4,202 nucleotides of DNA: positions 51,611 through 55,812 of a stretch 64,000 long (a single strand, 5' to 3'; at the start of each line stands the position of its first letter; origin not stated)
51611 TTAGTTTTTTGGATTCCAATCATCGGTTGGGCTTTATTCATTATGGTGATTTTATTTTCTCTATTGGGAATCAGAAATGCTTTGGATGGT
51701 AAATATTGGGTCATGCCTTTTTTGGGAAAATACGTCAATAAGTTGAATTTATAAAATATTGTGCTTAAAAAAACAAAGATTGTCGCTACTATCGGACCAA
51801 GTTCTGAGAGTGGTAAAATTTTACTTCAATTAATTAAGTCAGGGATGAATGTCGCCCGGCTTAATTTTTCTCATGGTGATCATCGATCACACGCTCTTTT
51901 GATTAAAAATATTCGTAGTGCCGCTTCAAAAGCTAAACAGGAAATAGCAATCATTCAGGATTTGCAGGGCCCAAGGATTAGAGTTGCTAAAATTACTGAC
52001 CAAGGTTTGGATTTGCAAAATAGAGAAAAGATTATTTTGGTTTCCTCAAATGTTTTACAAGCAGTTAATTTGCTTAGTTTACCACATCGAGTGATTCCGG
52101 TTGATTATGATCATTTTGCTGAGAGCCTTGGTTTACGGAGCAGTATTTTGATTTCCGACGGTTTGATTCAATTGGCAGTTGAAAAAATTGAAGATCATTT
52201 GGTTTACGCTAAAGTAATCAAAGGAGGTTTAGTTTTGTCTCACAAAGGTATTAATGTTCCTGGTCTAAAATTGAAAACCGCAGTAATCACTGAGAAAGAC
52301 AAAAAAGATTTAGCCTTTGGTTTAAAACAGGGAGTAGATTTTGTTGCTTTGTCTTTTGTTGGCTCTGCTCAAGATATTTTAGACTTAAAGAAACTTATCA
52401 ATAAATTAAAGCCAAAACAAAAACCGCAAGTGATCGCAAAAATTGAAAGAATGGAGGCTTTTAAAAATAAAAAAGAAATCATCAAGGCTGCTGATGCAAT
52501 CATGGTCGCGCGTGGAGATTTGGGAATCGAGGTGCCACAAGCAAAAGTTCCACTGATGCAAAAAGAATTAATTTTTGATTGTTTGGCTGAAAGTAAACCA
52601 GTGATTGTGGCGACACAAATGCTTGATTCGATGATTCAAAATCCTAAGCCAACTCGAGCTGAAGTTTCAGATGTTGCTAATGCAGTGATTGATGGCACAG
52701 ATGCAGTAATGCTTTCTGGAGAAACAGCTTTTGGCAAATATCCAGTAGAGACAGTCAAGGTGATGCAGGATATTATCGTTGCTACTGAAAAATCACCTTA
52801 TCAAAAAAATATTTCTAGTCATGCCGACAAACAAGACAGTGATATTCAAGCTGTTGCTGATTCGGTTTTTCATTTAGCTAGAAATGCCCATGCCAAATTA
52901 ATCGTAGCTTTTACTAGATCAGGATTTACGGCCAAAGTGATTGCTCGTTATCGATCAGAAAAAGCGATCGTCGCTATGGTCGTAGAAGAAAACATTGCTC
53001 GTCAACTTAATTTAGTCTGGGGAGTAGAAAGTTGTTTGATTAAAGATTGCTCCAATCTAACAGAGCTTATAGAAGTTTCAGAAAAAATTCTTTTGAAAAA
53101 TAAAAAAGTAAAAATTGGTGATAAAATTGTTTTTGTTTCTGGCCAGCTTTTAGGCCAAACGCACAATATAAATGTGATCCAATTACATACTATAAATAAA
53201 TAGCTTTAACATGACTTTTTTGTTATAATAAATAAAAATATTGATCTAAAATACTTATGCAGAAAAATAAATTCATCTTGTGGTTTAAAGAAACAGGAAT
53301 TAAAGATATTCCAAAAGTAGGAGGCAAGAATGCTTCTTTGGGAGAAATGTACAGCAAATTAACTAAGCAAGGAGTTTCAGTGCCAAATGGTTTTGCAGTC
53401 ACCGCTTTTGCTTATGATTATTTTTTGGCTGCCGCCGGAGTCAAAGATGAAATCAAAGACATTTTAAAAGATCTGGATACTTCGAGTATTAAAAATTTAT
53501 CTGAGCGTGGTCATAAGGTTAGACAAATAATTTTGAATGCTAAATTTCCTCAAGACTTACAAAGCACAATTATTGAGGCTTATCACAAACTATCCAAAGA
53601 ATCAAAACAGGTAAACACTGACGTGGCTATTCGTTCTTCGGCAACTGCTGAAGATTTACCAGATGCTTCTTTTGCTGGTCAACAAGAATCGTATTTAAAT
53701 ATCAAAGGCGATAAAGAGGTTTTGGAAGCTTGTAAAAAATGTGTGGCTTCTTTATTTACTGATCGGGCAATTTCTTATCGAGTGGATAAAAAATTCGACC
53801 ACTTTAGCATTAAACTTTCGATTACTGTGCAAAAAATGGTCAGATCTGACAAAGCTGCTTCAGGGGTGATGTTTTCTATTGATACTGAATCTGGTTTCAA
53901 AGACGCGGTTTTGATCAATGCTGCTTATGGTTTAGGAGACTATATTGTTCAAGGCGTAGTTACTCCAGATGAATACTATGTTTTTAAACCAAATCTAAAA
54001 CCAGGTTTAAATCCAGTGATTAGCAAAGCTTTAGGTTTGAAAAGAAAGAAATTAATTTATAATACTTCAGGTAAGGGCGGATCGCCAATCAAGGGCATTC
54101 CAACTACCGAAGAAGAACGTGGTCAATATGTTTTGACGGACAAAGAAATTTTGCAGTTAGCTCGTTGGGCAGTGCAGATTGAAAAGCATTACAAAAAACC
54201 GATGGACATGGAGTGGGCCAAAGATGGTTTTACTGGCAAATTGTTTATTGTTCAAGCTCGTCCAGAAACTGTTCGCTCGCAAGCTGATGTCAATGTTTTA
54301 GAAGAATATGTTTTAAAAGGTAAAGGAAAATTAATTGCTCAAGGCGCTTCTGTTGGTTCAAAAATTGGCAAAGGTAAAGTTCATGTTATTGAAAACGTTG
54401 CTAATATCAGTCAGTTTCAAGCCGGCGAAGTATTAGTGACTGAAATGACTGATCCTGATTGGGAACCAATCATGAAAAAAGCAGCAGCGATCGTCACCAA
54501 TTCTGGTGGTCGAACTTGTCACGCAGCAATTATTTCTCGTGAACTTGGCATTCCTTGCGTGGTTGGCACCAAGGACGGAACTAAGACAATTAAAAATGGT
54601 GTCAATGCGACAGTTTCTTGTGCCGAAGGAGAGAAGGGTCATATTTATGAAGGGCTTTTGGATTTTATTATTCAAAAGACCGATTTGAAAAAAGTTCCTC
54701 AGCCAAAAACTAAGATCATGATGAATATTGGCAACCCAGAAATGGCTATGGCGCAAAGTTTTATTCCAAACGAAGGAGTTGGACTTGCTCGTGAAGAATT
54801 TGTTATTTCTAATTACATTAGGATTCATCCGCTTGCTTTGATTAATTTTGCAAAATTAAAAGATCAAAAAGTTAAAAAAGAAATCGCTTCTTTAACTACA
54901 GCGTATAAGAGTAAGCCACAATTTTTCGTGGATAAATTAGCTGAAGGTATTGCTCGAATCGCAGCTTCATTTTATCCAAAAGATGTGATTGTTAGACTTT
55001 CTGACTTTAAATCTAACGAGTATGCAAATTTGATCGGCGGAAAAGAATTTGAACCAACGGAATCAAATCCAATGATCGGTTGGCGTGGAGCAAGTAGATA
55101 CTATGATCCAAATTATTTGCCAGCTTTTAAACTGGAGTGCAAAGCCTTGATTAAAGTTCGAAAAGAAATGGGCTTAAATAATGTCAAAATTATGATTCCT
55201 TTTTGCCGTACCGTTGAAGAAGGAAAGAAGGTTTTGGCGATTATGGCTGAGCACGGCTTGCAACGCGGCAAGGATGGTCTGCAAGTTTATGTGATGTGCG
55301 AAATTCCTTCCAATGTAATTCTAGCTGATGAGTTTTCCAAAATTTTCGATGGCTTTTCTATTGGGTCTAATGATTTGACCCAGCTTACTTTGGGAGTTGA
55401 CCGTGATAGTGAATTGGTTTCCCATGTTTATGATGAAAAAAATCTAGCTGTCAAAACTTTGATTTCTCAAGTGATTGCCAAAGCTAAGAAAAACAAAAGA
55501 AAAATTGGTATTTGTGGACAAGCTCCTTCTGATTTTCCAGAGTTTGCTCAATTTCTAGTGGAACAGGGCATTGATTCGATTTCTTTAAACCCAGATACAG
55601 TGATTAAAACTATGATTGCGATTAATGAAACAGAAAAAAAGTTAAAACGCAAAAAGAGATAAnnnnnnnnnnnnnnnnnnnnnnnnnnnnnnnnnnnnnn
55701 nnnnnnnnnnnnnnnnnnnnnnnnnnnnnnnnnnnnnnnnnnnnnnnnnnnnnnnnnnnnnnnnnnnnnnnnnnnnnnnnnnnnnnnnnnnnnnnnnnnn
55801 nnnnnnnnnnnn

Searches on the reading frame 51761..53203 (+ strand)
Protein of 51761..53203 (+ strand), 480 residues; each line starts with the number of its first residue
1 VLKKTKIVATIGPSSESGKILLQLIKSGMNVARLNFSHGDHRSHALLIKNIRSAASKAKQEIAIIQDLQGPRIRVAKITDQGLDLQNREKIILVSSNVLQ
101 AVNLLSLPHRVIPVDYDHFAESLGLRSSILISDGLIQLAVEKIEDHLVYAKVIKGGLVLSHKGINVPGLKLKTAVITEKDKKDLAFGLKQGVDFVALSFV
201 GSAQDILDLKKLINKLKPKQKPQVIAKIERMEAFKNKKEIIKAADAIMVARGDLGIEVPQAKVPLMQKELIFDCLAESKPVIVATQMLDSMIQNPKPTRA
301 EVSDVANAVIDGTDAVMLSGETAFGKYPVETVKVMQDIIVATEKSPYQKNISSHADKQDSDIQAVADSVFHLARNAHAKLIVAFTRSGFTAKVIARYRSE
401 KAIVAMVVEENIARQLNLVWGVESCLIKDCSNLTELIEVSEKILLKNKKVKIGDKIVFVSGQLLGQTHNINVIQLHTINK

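Call 79: search_protein_families(library=pfam, proteins=[window:51761-53203:+], max_evalue=0.000001)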
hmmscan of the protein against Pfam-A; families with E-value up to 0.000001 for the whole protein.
window:51761-53203:+ (480 aa): 2 families
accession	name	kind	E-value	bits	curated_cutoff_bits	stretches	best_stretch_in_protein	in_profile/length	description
PF00224.27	PK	-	1.6e-112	376.3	30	1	3-332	2-328/328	Pyruvate kinase, barrel domain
PF02887.21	PK_C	-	1.6e-25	89.9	28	1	363-475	1-113/114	Pyruvate kinase, alpha/beta domain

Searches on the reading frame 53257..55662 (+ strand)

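Call 79: search_protein_families(library=pfam, proteins=[window:53257-55662:+], max_evalue=0.000001)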
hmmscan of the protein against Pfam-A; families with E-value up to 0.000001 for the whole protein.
window:53257-55662:+ (801 aa): 3 families
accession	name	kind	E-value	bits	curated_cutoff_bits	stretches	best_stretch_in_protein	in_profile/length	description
PF01326.24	PPDK_N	-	1.5e-122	409.5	27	1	19-346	2-318/328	Pyruvate phosphate dikinase, AMP/ATP-binding domain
PF02896.24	PEP-utilizers_C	-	1.2e-64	218.7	22.8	1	481-792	16-291/293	PEP-utilising enzyme, PEP-binding domain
PF00391.29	PEP-utilizers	-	1.2e-25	89.3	23.1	1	387-458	1-72/72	PEP-utilising enzyme, mobile domain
